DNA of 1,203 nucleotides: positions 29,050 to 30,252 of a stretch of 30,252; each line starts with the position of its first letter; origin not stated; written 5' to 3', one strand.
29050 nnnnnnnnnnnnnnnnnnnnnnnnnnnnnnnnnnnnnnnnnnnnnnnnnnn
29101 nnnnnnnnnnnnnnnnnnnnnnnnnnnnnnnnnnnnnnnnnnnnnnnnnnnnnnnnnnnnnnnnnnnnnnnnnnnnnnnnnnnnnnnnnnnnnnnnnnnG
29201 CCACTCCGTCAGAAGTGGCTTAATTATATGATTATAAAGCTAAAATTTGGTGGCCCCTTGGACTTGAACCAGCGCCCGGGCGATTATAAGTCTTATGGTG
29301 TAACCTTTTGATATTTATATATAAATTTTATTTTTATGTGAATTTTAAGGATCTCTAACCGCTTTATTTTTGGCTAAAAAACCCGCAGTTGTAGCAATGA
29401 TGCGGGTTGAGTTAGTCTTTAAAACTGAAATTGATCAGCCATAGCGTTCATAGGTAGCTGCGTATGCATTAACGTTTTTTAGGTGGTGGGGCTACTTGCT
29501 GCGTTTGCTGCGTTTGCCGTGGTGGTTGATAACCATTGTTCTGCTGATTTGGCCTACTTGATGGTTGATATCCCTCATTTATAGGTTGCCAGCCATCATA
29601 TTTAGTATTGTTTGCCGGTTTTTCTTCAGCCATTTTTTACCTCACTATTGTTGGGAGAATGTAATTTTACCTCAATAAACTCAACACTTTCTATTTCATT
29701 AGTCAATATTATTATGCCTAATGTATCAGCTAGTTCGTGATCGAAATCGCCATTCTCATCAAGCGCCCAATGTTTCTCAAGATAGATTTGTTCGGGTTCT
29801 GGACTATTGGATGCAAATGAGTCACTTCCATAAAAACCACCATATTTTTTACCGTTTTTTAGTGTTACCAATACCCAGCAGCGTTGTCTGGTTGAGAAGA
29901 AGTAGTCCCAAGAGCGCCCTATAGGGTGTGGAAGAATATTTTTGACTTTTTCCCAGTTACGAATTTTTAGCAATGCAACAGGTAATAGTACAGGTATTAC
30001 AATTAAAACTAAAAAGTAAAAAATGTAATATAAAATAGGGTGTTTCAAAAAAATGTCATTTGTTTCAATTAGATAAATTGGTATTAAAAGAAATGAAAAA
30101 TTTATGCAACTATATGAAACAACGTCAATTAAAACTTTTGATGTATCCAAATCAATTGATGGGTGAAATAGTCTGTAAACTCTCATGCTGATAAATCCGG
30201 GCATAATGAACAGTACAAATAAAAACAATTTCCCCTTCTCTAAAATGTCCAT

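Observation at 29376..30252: AT-rich two-gene cargo operon: membrane protein translationally coupled to a small Gln/Pro-rich protein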

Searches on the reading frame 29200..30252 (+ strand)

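Call 75: search_protein_families(library=pfam, proteins=[L001:13077-14099:-, L001:14177-14734:-, L001:14804-15106:-, L002:8847-9104:-, L002:9148-9645:-], max_evalue=0.01)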
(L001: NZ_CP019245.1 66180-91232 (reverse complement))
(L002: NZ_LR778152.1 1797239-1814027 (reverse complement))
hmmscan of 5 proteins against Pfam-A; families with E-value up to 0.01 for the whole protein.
L001:13077-14099:- (341 aa): 0 families

L001:14177-14734:- (186 aa): 0 families

L001:14804-15106:- (101 aa): 0 families

L002:8847-9104:- (85 aa): 0 families

L002:9148-9645:- (165 aa): 4 families
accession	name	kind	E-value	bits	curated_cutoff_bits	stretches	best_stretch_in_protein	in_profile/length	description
PF10571.15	UPF0547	-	6.4e-06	26.6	29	1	5-24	2-21/26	Uncharacterised protein family UPF0547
PF13240.11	Zn_Ribbon_1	-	3.6e-05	23.8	25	1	5-24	1-20/23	zinc-ribbon domain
PF13248.11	Zn_ribbon_3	-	0.00046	20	27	1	4-26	3-25/26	zinc-ribbon domain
PF12773.13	DZR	-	0.002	18.7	27.3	1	4-24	25-45/45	Double zinc ribbon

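Call 99: search_protein_families(library=padloc, proteins=[L001:13077-14099:-, L001:14177-14734:-, L001:14804-15106:-, L002:8847-9104:-, L002:9148-9645:-], max_evalue=0.01)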
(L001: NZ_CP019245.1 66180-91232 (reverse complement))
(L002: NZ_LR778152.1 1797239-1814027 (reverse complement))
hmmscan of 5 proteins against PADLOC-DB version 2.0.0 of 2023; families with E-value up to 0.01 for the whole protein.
L001:13077-14099:- (341 aa): 1 family
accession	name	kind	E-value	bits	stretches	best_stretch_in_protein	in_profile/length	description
PDLC05058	PDC-S64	-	2.5e-47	160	1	10-314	6-292/305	-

L001:14177-14734:- (186 aa): 0 families

L001:14804-15106:- (101 aa): 0 families

L002:8847-9104:- (85 aa): 0 families

L002:9148-9645:- (165 aa): 0 families
